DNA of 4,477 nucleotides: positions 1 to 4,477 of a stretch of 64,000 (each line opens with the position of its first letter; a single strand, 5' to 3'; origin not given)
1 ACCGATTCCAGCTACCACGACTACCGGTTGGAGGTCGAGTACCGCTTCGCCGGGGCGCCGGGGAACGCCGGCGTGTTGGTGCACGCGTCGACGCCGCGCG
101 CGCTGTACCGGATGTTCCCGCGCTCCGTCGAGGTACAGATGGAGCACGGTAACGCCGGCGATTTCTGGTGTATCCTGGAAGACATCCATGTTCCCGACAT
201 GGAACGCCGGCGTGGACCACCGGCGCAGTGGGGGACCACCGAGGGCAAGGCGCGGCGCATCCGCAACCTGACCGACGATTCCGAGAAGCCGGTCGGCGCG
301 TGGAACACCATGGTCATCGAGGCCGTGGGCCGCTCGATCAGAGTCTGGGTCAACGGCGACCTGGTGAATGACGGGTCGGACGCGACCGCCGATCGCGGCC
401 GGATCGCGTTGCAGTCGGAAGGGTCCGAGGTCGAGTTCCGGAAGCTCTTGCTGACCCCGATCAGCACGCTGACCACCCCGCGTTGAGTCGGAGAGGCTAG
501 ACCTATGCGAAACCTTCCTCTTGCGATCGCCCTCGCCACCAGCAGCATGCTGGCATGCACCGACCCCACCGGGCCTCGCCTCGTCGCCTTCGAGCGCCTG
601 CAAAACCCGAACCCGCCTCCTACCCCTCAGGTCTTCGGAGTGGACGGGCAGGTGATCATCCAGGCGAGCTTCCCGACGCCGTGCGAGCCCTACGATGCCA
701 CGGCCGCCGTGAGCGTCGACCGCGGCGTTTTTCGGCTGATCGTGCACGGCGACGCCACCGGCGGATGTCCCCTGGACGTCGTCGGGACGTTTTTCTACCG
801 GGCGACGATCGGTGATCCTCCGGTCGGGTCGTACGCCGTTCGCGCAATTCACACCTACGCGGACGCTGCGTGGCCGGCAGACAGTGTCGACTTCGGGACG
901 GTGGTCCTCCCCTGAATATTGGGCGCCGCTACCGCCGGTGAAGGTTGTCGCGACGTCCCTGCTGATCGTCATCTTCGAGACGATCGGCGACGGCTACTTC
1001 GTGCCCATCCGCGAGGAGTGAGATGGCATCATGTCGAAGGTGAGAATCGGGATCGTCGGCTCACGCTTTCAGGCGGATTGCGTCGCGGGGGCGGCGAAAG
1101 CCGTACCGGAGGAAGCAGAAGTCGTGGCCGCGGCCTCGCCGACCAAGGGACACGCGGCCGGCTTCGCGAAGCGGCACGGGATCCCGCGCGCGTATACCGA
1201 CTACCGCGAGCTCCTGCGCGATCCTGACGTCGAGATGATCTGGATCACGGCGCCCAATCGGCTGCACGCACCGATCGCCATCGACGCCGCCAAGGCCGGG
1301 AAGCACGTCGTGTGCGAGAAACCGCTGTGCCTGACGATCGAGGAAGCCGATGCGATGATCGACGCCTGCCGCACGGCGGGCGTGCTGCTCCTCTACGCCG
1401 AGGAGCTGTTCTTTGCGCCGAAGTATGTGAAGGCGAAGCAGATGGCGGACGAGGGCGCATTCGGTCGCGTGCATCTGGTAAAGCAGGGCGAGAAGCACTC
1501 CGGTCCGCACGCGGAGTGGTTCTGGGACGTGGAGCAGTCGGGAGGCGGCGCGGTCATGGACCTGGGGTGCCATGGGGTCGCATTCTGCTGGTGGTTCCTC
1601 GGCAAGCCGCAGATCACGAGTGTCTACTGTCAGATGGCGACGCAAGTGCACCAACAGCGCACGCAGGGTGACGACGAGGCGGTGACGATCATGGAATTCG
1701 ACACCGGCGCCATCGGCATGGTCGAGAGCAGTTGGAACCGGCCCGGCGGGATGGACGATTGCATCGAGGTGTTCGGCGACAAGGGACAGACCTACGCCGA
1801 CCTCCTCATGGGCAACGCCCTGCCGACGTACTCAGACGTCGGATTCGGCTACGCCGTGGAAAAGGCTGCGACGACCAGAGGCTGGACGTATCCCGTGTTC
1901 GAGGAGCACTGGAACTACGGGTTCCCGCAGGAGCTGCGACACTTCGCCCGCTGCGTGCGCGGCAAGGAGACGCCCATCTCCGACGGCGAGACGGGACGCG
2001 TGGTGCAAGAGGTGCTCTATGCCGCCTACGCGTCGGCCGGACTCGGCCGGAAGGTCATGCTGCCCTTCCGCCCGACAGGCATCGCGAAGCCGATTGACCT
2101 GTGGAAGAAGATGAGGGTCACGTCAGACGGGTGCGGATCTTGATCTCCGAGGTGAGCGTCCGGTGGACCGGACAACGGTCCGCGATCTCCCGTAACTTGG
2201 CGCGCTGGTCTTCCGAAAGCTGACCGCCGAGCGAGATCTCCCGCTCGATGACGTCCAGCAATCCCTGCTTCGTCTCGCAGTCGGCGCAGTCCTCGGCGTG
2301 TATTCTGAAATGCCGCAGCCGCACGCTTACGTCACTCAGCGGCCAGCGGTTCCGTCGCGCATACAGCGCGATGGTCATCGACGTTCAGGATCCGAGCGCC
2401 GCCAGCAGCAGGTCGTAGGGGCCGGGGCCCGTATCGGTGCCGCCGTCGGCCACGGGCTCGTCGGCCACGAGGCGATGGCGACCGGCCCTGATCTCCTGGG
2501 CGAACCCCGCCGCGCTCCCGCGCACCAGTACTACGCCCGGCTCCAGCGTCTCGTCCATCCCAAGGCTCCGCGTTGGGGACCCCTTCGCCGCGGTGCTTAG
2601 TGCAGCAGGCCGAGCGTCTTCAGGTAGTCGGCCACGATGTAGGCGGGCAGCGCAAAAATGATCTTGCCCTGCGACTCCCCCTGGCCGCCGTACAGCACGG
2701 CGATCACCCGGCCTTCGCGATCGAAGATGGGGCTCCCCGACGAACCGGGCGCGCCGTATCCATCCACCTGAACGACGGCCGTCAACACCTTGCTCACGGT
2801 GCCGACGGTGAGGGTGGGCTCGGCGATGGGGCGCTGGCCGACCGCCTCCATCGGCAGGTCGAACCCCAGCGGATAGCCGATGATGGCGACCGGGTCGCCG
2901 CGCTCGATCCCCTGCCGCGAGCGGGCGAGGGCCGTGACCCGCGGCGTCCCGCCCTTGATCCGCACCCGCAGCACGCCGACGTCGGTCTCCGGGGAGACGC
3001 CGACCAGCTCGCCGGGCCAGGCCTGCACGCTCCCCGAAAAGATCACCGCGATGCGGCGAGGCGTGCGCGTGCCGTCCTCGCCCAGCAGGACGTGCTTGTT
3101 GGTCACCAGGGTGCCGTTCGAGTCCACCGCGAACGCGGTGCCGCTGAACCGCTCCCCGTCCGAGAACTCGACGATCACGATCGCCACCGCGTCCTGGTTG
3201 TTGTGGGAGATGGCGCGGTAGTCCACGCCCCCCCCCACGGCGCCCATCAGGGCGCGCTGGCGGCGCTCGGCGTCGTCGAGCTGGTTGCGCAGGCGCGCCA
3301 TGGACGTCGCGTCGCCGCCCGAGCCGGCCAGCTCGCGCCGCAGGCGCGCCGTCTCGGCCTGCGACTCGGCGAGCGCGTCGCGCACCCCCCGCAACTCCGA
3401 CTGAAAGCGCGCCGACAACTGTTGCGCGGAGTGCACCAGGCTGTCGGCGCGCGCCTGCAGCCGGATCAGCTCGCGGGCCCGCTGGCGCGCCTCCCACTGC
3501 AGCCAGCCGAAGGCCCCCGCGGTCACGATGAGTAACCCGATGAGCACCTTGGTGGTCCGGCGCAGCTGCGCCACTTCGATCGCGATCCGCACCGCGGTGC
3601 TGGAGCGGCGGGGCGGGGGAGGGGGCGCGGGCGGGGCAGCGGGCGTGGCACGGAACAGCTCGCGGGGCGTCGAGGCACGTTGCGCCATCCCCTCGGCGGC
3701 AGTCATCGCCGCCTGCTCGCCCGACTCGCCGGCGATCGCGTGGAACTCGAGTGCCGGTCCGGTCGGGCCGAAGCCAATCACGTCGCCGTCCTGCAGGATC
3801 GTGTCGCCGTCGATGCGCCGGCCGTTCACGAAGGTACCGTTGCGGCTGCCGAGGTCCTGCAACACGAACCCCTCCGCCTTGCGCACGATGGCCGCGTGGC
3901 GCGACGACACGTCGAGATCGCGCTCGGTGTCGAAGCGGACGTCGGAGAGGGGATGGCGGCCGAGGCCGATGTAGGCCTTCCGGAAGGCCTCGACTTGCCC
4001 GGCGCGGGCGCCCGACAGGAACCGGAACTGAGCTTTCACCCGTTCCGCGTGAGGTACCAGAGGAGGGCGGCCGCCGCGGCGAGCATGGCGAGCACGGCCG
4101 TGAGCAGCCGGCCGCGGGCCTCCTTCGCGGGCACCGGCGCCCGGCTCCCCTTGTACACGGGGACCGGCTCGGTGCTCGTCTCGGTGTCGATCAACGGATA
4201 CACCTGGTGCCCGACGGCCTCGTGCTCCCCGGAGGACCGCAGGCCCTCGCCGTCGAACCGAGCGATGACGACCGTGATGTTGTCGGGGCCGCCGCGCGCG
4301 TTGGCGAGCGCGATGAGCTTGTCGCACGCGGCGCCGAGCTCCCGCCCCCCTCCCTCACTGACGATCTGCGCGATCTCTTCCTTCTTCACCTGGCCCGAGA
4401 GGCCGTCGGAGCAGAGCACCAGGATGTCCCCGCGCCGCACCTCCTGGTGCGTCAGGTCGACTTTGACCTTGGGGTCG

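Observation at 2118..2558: In-frame TGA at the catalytic-Cys position of an OsmC-family protein with a SECIS-like hairpin: candidate selenoprotein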

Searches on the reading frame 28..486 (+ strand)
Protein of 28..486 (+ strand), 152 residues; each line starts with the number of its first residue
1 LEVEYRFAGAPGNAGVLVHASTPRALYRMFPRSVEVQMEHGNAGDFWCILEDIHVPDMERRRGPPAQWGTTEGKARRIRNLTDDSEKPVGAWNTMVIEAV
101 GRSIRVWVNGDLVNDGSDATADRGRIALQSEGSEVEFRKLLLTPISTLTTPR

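Call 51: search_protein_families(library=pfam, proteins=[window:28-486:+], max_evalue=0.00001)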
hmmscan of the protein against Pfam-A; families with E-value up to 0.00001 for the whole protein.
window:28-486:+ (152 aa): 1 family
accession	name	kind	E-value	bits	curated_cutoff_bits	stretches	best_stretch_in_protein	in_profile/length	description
PF06439.18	3keto-disac_hyd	-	8.5e-22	78.5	26.8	1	2-140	57-184/187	3-keto-disaccharide hydrolase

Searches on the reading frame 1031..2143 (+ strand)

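Call 51: search_protein_families(library=pfam, proteins=[window:1031-2143:+], max_evalue=0.00001)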
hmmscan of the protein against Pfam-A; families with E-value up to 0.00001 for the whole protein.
window:1031-2143:+ (370 aa): 3 families
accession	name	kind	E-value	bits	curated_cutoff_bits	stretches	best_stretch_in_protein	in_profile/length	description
PF22725.1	GFO_IDH_MocA_C3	-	1.8e-28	99.5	27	1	132-253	1-122/124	GFO/IDH/MocA C-terminal domain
PF02894.22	GFO_IDH_MocA_C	-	1.2e-26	94.4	22.9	1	136-344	1-218/218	Oxidoreductase family, C-terminal alpha/beta domain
PF01408.29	GFO_IDH_MocA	-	2.1e-26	93.4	24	1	4-121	1-117/120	Oxidoreductase family, NAD-binding Rossmann fold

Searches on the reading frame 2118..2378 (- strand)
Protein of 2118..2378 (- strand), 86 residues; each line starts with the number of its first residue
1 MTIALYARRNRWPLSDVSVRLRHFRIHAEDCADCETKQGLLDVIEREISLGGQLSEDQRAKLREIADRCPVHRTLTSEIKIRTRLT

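Call 12: find_encoding_contigs(protein=window:2118-2378:-, flank=10000, max_places=10)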
Protein window:2118-2378:- (86 aa): 5 contigs read that carry it; 5 places shown.
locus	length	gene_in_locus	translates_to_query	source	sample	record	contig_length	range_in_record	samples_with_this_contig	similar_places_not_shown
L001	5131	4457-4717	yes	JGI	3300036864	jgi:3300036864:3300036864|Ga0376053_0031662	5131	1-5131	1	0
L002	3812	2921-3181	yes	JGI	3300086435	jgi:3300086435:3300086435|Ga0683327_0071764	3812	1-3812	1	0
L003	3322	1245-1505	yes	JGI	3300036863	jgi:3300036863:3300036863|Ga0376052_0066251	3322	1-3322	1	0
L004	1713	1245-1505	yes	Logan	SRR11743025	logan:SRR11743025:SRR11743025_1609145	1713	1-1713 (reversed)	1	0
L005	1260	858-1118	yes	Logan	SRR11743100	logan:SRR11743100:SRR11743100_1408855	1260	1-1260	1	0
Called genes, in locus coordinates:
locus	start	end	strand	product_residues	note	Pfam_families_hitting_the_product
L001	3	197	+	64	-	?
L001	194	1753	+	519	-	PF00069:Pkinase, PF01636:APH (faint), PF07714:PK_Tyr_Ser-Thr, PF17667:Pkinase_fungal (weak)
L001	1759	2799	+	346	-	PF00481:PP2C, PF13672:PP2C_2, PF07228:SpoIIE (faint)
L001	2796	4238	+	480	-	PF16697:Yop-YscD_cpl, PF00498:FHA, PF00089:Trypsin (weak), PF13365:Trypsin_2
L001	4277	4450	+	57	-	-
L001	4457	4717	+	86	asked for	PF02566:OsmC (weak)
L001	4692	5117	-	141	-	PF02894:GFO_IDH_MocA_C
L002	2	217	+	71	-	?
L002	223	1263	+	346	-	PF00481:PP2C, PF13672:PP2C_2, PF07228:SpoIIE (faint)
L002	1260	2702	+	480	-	PF16697:Yop-YscD_cpl, PF00498:FHA, PF00089:Trypsin (weak), PF13365:Trypsin_2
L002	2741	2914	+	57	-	-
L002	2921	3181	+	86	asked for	PF02566:OsmC (weak)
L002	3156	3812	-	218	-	?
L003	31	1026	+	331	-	PF00944:Peptidase_S3 (faint), PF00089:Trypsin (weak), PF13365:Trypsin_2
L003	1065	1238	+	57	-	-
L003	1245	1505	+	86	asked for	PF02566:OsmC (weak)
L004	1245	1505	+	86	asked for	PF02566:OsmC (weak)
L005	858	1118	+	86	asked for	PF02566:OsmC (weak)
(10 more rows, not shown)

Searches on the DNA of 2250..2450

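Call 73: search_rna_families(source=window, start=2250, end=2450, threshold=evalue, max_evalue=10)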
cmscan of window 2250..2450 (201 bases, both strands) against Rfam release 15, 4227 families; matches with E-value up to 10: 1.
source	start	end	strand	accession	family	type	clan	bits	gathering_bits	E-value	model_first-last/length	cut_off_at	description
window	2305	2434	-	RF02883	BcKCsr2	Gene; sRNA;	-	9.6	40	6.4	1-129/129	no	Burkholderia sRNA 2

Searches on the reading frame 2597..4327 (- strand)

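Call 51: search_protein_families(library=pfam, proteins=[window:2597-4327:-], max_evalue=0.00001)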
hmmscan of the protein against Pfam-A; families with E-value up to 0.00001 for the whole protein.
window:2597-4327:- (576 aa): 3 families
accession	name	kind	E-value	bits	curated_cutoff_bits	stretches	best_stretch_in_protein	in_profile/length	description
PF13365.12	Trypsin_2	-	1.4e-21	78.1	27.6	1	396-544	1-144/144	Trypsin-like peptidase domain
PF00498.31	FHA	-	2.6e-18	66.6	20.7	1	122-187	3-67/67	FHA domain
PF16697.10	Yop-YscD_cpl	-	4.3e-11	43.3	33.2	1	102-189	1-86/94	Inner membrane component of T3SS, cytoplasmic domain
